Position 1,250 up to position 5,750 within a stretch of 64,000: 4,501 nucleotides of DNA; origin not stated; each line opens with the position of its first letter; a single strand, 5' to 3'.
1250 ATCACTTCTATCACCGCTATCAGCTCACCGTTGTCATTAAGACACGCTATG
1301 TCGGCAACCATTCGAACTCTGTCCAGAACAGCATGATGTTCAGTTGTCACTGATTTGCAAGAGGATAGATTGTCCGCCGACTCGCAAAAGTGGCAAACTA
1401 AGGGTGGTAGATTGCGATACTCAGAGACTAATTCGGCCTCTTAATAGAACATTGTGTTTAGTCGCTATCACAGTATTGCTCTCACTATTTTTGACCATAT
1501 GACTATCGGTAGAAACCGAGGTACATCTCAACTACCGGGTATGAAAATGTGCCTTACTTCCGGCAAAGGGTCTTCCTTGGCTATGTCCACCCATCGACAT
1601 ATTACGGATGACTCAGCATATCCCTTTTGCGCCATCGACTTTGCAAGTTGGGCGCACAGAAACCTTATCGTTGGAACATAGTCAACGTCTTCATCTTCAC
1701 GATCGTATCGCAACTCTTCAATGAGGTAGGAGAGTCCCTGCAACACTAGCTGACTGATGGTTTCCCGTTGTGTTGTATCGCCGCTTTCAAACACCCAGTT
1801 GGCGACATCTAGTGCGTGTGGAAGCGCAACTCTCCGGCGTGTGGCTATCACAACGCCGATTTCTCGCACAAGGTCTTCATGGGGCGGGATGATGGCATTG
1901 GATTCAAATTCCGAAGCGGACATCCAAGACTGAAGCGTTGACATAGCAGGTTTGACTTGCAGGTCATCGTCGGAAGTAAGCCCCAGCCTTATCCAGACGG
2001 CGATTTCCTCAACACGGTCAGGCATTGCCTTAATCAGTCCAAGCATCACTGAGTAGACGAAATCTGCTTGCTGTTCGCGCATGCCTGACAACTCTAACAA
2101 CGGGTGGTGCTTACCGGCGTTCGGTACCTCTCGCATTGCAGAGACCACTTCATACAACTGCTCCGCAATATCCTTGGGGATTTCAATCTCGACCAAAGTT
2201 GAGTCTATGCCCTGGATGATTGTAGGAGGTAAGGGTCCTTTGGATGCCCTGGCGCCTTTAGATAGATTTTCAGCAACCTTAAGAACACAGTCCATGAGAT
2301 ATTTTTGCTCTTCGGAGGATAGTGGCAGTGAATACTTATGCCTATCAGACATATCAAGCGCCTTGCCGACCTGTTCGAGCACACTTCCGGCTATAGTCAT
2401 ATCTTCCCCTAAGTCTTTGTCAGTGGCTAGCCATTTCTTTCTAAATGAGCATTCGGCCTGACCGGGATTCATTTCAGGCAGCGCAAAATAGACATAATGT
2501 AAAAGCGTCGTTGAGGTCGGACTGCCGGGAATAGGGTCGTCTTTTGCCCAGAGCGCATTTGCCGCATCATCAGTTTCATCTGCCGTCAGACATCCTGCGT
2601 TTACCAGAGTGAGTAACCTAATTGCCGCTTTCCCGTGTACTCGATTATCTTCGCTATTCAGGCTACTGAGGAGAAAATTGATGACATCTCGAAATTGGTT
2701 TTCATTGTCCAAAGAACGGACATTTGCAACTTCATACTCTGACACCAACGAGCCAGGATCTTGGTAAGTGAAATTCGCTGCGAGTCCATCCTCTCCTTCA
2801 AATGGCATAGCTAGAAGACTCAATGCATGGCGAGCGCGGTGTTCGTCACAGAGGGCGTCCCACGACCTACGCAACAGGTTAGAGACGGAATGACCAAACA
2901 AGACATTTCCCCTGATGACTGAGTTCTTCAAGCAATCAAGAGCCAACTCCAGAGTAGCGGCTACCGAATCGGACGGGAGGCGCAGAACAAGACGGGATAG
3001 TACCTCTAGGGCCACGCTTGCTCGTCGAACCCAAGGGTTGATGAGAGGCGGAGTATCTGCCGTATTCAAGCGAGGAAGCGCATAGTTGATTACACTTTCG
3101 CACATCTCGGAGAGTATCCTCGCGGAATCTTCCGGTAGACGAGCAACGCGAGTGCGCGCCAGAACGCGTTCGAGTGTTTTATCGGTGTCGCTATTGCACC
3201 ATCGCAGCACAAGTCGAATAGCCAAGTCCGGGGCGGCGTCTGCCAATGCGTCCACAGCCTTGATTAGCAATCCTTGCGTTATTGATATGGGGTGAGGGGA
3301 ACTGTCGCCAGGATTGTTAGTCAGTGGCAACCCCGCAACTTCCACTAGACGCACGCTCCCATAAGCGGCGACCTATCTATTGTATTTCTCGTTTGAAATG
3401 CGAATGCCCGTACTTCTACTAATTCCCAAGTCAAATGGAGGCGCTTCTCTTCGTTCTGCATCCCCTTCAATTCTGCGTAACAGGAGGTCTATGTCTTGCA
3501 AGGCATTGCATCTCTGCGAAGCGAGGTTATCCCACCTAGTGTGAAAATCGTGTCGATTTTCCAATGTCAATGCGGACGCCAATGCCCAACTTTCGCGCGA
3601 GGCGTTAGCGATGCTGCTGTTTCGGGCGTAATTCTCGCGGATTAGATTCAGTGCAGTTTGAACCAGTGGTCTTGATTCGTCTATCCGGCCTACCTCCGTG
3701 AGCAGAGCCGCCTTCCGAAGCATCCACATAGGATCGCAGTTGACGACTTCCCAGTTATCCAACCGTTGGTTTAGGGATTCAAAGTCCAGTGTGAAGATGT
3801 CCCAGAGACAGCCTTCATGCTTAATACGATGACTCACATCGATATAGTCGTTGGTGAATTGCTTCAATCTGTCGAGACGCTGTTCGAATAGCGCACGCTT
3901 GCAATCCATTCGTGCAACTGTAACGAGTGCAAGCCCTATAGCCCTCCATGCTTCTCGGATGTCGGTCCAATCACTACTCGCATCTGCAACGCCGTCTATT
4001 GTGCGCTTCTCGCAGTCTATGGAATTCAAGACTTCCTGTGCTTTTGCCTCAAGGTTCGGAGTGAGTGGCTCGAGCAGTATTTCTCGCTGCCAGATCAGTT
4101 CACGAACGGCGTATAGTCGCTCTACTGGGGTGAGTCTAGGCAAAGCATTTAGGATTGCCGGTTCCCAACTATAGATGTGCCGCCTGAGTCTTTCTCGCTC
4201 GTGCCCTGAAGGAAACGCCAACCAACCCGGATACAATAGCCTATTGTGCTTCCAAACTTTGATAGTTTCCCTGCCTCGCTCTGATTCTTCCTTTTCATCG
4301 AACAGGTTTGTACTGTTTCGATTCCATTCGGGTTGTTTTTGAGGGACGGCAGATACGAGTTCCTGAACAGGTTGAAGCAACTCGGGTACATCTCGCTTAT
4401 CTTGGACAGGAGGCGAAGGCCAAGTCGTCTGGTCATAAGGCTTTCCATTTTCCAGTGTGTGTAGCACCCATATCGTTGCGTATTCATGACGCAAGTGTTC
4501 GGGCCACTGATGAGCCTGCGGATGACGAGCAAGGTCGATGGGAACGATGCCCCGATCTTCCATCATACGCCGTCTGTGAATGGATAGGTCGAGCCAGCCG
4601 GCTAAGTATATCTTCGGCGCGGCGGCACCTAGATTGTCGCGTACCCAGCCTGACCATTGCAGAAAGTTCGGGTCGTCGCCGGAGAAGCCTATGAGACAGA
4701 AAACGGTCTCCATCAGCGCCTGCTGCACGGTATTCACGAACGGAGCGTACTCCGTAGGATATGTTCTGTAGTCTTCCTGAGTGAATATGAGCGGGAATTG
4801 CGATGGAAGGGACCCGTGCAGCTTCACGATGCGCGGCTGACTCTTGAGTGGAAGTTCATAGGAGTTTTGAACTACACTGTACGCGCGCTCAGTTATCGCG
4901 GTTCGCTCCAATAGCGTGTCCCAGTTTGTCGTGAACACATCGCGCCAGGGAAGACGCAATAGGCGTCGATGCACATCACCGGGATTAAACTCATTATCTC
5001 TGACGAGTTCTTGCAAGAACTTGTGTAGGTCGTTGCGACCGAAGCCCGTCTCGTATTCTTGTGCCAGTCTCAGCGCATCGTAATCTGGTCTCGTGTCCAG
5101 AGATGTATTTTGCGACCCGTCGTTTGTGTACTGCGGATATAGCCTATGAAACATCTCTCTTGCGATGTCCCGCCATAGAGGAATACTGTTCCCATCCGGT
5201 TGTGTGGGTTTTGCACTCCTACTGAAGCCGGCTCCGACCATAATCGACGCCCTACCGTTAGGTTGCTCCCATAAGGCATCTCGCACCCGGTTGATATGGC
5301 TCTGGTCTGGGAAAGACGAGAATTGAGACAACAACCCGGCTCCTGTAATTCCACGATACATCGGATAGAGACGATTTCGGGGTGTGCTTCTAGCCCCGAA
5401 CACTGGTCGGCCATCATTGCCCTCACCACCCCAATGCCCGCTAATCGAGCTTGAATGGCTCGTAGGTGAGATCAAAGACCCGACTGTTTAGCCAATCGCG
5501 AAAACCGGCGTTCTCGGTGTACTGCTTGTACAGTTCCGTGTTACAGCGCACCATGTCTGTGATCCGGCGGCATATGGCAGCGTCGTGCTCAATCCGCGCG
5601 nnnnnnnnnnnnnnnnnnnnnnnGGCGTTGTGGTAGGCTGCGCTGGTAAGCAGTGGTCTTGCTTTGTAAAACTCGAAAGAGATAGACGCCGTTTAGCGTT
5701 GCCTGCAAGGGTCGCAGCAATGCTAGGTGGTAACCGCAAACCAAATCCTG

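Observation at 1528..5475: Two-gene cassette: SIR2 (700 aa) followed by a 608-aa all-helical repeat protein, possibly a split DSR2-like NADase defence system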

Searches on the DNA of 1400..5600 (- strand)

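Call 11: search_dna_similar(query=window:1400-5600:-, collection=ecoli_genomes, mode=near, max_rows=10)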
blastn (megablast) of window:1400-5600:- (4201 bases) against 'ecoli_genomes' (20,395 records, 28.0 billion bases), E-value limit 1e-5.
No match.

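Call 12: search_dna_similar(query=window:1400-5600:-, collection=plasmids, mode=near, max_rows=10)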
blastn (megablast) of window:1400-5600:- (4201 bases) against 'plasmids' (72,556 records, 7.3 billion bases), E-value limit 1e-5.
No match.
